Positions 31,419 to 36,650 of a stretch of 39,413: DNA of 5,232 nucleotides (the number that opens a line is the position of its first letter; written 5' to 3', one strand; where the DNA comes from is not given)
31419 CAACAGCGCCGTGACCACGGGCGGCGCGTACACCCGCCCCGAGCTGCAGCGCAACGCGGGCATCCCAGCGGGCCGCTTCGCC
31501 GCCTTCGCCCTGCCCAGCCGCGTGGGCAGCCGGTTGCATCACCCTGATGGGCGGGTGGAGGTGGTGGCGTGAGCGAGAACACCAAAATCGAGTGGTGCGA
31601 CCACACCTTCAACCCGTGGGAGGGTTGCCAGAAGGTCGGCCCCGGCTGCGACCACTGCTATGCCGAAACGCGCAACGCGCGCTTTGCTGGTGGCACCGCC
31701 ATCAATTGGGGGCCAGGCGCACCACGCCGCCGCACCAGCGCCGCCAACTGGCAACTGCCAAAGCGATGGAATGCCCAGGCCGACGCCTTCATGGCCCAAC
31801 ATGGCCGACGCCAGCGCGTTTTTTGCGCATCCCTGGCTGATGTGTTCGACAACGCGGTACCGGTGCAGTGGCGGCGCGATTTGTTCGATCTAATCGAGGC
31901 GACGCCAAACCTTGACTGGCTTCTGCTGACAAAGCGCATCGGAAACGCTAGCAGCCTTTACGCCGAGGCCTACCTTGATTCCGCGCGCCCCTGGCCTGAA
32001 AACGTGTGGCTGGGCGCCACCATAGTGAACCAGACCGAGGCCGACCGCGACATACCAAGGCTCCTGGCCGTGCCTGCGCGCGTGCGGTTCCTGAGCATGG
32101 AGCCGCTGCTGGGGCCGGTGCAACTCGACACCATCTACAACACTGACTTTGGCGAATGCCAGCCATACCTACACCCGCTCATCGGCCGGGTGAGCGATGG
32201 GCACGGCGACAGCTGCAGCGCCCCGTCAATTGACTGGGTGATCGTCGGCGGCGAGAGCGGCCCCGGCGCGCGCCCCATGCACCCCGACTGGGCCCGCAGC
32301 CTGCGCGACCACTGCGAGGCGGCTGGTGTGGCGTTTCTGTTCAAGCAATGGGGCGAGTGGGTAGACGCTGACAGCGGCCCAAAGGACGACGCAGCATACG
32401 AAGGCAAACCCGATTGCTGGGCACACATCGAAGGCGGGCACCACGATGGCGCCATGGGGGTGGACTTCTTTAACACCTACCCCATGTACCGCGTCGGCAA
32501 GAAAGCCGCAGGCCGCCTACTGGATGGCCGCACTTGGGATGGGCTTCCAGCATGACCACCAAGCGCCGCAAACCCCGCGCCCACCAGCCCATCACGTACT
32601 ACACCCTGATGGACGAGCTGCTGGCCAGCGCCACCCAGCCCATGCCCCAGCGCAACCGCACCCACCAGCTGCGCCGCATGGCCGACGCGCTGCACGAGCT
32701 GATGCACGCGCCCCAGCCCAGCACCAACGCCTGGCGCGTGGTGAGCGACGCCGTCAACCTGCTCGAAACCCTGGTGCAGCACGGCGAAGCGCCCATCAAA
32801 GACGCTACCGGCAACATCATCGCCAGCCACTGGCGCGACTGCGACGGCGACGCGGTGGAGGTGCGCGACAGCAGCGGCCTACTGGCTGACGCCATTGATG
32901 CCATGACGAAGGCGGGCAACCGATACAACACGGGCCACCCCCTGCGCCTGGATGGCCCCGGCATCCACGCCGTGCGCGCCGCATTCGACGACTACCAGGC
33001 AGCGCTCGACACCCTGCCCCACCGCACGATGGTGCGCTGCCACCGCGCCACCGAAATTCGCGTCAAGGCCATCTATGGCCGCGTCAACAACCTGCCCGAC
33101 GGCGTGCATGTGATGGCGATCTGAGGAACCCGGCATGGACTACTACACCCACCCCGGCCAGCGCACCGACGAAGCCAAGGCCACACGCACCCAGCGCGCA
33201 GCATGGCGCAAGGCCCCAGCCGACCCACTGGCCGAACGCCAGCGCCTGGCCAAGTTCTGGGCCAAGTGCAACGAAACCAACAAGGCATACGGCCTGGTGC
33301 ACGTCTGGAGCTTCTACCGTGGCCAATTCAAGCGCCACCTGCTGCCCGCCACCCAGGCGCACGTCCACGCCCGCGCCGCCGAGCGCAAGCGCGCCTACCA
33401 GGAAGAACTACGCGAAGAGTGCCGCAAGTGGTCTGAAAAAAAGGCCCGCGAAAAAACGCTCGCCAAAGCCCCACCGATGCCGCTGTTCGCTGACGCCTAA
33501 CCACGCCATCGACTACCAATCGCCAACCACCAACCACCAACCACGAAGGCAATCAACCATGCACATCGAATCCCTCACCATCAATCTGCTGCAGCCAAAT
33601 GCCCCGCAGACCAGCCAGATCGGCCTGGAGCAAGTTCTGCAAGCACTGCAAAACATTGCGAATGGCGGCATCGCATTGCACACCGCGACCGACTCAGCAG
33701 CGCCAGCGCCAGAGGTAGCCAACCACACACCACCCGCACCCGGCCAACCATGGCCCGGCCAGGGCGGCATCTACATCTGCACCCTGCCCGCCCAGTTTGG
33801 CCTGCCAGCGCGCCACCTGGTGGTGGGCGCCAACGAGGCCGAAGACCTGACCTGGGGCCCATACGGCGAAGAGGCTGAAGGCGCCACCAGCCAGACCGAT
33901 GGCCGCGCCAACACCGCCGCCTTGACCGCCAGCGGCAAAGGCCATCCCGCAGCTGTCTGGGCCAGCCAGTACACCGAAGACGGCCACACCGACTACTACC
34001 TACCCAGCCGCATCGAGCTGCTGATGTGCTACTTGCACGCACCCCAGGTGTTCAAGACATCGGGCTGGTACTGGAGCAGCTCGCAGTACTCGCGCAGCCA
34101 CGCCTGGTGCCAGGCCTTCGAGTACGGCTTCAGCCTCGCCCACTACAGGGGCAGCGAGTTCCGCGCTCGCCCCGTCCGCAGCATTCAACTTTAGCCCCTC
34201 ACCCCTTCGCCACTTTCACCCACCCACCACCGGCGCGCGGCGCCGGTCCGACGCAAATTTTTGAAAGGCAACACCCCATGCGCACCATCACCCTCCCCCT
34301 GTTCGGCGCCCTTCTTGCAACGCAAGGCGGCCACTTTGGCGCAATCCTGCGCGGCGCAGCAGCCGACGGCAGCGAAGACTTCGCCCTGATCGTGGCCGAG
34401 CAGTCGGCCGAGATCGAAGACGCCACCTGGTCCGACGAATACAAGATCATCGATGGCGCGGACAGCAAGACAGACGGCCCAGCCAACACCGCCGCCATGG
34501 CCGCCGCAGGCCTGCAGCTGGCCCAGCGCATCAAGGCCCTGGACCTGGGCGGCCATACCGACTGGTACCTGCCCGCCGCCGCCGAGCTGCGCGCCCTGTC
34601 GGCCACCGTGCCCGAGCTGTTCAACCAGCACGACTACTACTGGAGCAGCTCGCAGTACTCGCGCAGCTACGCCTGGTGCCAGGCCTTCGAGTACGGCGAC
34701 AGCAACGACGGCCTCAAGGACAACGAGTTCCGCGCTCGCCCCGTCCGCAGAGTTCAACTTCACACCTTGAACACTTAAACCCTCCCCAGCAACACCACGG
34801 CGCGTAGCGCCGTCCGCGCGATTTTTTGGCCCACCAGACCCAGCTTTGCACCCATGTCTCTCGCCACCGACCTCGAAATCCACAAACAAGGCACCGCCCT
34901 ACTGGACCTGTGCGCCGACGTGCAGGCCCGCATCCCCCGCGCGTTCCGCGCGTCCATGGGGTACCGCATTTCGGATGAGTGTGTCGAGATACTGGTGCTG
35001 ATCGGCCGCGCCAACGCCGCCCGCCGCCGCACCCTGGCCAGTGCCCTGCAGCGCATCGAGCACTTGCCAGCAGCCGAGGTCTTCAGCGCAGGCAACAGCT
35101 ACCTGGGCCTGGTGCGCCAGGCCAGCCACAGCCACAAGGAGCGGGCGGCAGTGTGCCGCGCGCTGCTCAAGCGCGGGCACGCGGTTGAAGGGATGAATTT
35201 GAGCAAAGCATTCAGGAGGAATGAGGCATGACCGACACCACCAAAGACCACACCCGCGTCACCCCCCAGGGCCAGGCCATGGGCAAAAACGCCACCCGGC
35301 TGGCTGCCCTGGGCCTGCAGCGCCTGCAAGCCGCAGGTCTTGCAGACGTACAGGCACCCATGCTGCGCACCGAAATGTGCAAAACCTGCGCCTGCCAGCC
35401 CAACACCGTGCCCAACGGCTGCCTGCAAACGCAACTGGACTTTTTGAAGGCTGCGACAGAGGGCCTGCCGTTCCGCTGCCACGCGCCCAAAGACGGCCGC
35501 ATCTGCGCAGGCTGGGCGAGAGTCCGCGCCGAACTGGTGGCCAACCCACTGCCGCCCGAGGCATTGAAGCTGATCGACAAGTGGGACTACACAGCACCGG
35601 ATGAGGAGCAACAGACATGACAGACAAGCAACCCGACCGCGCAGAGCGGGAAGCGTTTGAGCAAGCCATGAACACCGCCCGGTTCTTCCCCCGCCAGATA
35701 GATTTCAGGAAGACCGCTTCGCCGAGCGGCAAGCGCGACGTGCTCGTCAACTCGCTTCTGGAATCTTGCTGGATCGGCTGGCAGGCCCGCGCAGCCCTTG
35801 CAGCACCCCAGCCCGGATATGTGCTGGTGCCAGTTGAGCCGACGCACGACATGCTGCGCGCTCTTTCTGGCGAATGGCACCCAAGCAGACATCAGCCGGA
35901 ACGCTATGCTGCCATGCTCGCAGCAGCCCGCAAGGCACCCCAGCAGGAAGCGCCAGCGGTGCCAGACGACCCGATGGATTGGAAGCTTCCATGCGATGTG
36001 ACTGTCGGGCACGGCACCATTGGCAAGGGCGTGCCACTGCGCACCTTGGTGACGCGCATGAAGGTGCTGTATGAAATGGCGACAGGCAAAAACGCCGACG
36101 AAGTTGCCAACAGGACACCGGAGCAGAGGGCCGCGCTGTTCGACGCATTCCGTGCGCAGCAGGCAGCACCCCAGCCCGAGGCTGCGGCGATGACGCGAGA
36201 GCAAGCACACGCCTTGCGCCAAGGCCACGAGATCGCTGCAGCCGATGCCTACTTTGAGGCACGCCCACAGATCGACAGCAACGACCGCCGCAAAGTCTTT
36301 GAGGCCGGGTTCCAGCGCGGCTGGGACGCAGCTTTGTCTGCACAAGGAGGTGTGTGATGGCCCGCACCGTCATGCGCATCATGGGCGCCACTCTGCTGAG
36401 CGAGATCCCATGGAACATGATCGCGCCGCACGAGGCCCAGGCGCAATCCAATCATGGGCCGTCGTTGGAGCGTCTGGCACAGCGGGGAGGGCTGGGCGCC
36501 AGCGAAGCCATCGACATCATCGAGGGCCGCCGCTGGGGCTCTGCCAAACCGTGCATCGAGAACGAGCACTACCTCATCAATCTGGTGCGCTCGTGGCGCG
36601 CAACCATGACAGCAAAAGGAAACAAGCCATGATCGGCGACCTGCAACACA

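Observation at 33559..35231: DGR-like cassette without a reverse transcriptase: DUF1566 paralogs with a hypervariable 27-nt cassette, downstream GC hairpins and an Avd-like gene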

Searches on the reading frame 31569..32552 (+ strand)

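Call 47: search_protein_families(library=phrogs, proteins=[window:31569-32552:+], max_evalue=0.00001)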
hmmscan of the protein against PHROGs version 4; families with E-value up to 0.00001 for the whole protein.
window:31569-32552:+ (328 aa): 1 family
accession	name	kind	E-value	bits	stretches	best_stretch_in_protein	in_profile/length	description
phrog_2045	-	unknown function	3.6e-111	372.3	1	1-327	1-284/299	-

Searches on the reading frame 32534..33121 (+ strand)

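Call 6: search_protein_families(library=pfam, proteins=[window:32534-33121:+], max_evalue=0.1)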
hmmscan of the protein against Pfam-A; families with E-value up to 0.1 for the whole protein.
window:32534-33121:+ (196 aa): 1 family
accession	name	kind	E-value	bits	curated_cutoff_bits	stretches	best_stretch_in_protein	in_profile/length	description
PF08822.17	DUF1804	-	0.005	17.2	29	1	22-85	79-143/164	Protein of unknown function (DUF1804)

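Call 7: search_protein_families(library=phrogs, proteins=[window:32534-33121:+], max_evalue=0.01)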
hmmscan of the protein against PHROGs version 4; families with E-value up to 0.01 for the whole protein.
window:32534-33121:+ (196 aa): 0 families

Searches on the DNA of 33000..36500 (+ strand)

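Call 12: search_dna_similar(query=window:33000-36500:+, collection=phages, mode=distant, max_rows=25)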
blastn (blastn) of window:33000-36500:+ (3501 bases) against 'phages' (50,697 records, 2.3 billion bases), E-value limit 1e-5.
Records with a match: 2; places in all: 2; records where one place covers at least 80% of the query: 0.
Best place of each record, by identity: 60-80% 2.
By first word of the organism name: Pseudomonas 2.
By host as written in the record: Pseudomonas syringae CC1557 1; Pseudomonas sp. 1.
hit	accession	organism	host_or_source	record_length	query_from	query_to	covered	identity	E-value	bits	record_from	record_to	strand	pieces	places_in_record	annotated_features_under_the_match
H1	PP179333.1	Pseudomonas phage Cruim01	Pseudomonas syringae CC1557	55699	2090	2181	3%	76.3%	1e-6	63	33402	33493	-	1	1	retron-type RNA-directed DNA polymerase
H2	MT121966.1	Pseudomonas phage SC_8_H2H8_2017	Pseudomonas sp.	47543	2094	2177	2%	77.4%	9e-8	67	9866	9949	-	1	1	none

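Call 13: get_annotated_region(hit=H1, flank=4000)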
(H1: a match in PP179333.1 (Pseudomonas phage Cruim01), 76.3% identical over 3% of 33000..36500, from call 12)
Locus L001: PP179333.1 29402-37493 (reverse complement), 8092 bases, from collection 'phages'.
description: Pseudomonas phage Cruim01, complete genome.
organism: Pseudomonas phage Cruim01 (NCBI taxid 3138528)
taxonomy: Viruses
host: Pseudomonas syringae CC1557; source: apricot soil; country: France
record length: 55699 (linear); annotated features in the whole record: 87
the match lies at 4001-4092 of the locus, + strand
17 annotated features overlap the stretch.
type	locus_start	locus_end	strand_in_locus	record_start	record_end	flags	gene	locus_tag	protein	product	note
CDS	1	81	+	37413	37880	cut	-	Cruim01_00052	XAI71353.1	hypothetical protein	gene 26 protein [Shigella phage Sf6]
CDS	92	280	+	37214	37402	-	-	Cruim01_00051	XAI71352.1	hypothetical protein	-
CDS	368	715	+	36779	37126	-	-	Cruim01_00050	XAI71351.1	hypothetical protein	-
CDS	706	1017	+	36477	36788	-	-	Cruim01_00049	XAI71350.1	hypothetical protein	-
CDS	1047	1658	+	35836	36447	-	-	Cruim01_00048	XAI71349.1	hypothetical protein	-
CDS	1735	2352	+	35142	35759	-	-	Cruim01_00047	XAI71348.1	hypothetical protein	-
CDS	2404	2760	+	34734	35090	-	-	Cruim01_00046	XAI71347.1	hypothetical protein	-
misc_RNA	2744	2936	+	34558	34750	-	-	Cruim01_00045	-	RT-15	-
CDS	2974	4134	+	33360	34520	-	-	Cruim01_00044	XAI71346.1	retron-type RNA-directed DNA polymerase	[Bacillus phage BalMu-1]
CDS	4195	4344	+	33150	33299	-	-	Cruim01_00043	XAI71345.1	hypothetical protein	-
CDS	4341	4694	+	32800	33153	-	-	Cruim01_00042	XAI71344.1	hypothetical protein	-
CDS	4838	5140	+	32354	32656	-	-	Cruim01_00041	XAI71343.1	hypothetical protein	-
CDS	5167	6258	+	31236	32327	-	-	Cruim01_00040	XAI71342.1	DNA methyltransferase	[Pseudomonas phage phiPSA1]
CDS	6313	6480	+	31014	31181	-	-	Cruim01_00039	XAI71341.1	hypothetical protein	-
CDS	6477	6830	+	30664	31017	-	-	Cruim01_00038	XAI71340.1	hypothetical protein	-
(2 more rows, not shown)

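Call 14: get_annotated_region(hit=H2, flank=4000)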
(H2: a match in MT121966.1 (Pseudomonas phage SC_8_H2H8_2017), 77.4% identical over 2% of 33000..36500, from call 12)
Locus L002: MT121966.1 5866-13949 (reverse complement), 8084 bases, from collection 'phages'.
description: Pseudomonas phage SC_8_H2H8_2017 translation initiation factor IF-3, replication protein P, integrase, terminase, terminase A, capsid family protein, tail protein, and minor tail protein L ...
organism: Pseudomonas phage SC_8_H2H8_2017 (NCBI taxid 2723240)
taxonomy: Viruses; Duplodnaviria; Heunggongvirae; Uroviricota; Caudoviricetes
host: Pseudomonas sp.; source: human feces; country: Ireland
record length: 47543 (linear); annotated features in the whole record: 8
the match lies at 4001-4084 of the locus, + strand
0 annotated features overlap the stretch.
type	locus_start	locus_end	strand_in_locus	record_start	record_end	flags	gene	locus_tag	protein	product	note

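Call 24: search_rna_families(sources=[L003, L004, L005, L006, L007], threshold=gathering)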
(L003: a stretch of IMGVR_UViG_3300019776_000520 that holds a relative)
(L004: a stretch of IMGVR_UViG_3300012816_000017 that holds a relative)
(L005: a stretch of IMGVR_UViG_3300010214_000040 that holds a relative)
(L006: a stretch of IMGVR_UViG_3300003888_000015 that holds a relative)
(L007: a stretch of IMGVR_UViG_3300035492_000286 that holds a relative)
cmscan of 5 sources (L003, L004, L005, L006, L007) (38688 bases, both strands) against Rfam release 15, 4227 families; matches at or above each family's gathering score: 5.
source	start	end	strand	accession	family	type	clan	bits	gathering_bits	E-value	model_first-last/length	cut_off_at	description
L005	3783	3970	+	RF03018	RT-15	Gene; sRNA;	-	177.9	82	1.7e-43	1-192/192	no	RT-15 RNA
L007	2285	2473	+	RF03018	RT-15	Gene; sRNA;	-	171.9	82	7.3e-42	1-192/192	no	RT-15 RNA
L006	1030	1218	+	RF03018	RT-15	Gene; sRNA;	-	171.6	82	9e-42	1-192/192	no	RT-15 RNA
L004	3476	3685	+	RF03018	RT-15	Gene; sRNA;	-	164.8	82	6.3e-40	1-192/192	no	RT-15 RNA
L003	1790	2020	+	RF03018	RT-15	Gene; sRNA;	-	157.3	82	6.6e-38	1-192/192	no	RT-15 RNA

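Call 67: search_rna_families(sources=[L032, L033, L035, L036, L015, L010, L011, L012, L013], threshold=gathering)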
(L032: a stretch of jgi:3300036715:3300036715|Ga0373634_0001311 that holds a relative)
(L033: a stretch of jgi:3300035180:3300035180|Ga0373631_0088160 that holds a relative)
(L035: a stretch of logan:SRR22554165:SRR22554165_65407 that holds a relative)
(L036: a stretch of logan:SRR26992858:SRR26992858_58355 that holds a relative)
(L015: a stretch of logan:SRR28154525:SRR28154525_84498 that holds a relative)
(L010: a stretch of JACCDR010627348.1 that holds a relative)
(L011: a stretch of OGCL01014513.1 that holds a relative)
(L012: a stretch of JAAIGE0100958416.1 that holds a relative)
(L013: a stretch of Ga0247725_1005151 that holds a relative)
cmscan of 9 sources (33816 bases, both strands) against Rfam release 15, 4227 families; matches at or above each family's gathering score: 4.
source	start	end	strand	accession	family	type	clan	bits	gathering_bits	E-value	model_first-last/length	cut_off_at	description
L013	2585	2773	-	RF03018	RT-15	Gene; sRNA;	-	167.9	82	7.6e-41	1-192/192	no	RT-15 RNA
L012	4222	4428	-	RF03018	RT-15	Gene; sRNA;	-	162.4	82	2.4e-39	1-192/192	no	RT-15 RNA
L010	540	749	+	RF03018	RT-15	Gene; sRNA;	-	155.5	82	1.8e-37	1-192/192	no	RT-15 RNA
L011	937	1149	-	RF03018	RT-15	Gene; sRNA;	-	144.6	82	1.6e-34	1-192/192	no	RT-15 RNA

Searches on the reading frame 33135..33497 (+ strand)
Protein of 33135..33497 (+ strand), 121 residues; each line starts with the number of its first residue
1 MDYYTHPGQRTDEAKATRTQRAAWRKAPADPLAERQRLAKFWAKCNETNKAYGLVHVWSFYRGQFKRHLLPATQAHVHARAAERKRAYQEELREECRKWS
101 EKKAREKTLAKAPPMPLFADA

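Call 6: search_protein_families(library=pfam, proteins=[window:33135-33497:+], max_evalue=0.1)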
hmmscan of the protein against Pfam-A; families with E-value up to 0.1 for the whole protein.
window:33135-33497:+ (121 aa): 1 family
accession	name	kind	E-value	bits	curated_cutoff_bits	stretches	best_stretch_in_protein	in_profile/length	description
PF13869.12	NUDIX_2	-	0.03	14.2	27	1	38-97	91-150/188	Nucleotide hydrolase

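Call 7: search_protein_families(library=phrogs, proteins=[window:33135-33497:+], max_evalue=0.01)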
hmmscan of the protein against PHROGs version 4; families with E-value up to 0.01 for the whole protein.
window:33135-33497:+ (121 aa): 0 families

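Call 56: find_encoding_contigs(protein=window:33135-33497:+, flank=6000, max_places=10)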
Protein window:33135-33497:+ (121 aa): 13 contigs read that carry it; 10 places shown.
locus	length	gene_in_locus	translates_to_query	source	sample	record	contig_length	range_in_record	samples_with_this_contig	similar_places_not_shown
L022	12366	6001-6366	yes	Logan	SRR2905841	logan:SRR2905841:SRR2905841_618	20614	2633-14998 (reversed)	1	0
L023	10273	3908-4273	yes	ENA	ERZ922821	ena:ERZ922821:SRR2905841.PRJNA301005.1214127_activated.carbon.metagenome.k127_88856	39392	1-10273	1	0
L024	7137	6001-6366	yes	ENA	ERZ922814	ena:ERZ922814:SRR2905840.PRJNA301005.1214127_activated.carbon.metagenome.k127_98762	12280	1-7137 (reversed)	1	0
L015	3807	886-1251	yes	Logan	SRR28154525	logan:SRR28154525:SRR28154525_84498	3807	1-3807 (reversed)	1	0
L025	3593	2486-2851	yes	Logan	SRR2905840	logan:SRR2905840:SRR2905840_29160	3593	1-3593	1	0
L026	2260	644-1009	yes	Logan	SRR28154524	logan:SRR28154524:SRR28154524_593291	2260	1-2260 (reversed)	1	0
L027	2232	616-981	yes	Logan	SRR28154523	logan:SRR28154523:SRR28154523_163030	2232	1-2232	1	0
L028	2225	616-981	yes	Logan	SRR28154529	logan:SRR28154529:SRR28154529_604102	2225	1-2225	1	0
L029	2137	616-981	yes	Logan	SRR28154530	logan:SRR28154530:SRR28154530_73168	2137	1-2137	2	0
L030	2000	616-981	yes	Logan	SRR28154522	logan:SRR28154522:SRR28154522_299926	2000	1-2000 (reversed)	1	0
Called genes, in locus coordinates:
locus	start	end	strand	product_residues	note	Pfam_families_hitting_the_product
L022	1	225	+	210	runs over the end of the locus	-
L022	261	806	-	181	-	-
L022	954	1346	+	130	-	-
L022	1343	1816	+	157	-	-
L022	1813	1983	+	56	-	-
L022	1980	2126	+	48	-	-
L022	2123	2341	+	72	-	-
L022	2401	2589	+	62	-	-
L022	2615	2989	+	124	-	-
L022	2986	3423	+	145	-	-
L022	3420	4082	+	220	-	-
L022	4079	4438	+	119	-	-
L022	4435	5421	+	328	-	PF07505:DUF5131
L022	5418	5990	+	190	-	-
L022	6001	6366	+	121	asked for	-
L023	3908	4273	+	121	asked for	-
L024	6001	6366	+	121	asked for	-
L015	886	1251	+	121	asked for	-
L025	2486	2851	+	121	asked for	-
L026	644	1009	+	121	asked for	-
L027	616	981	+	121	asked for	-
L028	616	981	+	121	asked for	-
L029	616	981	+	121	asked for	-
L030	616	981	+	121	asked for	-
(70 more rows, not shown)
